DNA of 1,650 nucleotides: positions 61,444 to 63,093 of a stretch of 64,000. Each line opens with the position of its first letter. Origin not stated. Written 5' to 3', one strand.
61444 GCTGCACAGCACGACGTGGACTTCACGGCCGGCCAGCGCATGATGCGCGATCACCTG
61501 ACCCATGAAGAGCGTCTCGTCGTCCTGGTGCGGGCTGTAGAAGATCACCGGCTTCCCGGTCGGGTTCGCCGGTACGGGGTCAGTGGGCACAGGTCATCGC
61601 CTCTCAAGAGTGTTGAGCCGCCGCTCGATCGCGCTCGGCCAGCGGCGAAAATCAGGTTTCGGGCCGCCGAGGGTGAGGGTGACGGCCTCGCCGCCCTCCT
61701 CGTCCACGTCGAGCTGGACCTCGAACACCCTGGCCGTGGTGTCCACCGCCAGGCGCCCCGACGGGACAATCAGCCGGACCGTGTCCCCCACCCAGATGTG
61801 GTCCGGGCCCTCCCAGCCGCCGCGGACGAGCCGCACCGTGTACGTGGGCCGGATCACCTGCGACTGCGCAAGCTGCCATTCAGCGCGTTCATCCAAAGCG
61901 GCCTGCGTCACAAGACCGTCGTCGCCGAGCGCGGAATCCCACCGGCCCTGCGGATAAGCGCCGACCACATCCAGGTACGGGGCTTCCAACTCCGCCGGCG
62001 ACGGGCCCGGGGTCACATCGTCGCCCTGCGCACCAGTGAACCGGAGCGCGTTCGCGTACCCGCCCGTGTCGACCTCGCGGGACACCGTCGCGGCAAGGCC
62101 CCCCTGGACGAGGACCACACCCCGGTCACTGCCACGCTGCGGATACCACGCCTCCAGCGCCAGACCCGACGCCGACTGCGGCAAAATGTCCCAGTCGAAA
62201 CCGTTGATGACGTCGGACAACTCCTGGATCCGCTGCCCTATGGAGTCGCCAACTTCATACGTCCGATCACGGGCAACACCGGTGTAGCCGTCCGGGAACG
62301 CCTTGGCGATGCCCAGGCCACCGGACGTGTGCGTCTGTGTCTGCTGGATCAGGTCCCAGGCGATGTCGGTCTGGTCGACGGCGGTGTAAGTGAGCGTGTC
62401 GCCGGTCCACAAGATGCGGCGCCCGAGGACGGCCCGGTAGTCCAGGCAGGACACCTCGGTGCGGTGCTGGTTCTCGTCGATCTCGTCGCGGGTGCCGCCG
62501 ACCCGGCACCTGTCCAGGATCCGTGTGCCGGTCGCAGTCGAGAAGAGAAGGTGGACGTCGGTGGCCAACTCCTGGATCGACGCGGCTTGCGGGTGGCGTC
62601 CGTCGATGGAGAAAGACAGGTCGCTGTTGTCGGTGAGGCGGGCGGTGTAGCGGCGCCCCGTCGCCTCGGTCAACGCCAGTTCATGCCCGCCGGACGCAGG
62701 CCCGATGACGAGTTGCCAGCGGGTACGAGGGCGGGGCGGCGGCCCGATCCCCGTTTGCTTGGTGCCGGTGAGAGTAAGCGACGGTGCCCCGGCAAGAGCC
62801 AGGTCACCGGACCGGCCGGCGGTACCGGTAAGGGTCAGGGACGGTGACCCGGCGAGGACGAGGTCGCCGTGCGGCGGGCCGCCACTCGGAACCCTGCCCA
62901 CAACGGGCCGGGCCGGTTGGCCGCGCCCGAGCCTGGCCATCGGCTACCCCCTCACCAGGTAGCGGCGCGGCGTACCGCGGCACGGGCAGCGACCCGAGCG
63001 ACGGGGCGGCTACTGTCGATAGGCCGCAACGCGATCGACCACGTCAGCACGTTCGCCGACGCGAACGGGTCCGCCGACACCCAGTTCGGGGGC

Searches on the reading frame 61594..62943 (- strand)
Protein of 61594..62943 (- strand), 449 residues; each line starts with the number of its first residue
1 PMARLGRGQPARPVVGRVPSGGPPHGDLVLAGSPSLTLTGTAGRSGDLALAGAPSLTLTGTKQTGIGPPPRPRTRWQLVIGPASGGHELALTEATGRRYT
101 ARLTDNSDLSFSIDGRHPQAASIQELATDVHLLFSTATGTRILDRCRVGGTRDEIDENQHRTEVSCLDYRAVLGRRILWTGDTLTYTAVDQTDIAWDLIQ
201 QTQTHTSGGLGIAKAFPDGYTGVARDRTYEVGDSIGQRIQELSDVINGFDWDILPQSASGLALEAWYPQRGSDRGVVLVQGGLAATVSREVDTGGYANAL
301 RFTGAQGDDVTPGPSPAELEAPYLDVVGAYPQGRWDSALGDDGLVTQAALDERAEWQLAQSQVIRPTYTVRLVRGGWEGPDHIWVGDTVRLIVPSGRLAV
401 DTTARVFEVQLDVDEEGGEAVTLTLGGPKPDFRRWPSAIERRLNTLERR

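Call 32: search_protein_families(library=pfam, proteins=[window:61594-62943:-], max_evalue=0.001)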
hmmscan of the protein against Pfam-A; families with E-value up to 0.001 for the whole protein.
window:61594-62943:- (449 aa): 1 family
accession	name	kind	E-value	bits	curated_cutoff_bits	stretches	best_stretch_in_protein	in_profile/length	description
PF06605.17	Prophage_tail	-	4.3e-07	30.3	31.3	1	242-429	60-240/250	Prophage endopeptidase tail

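Call 33: search_protein_families(library=phrogs, proteins=[window:61594-62943:-], max_evalue=0.001)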
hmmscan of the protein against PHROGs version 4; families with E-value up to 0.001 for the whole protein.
window:61594-62943:- (449 aa): 1 family
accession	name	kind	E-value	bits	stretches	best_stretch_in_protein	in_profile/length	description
phrog_1885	-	tail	5.6e-18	65.3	1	74-426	13-376/1033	minor tail protein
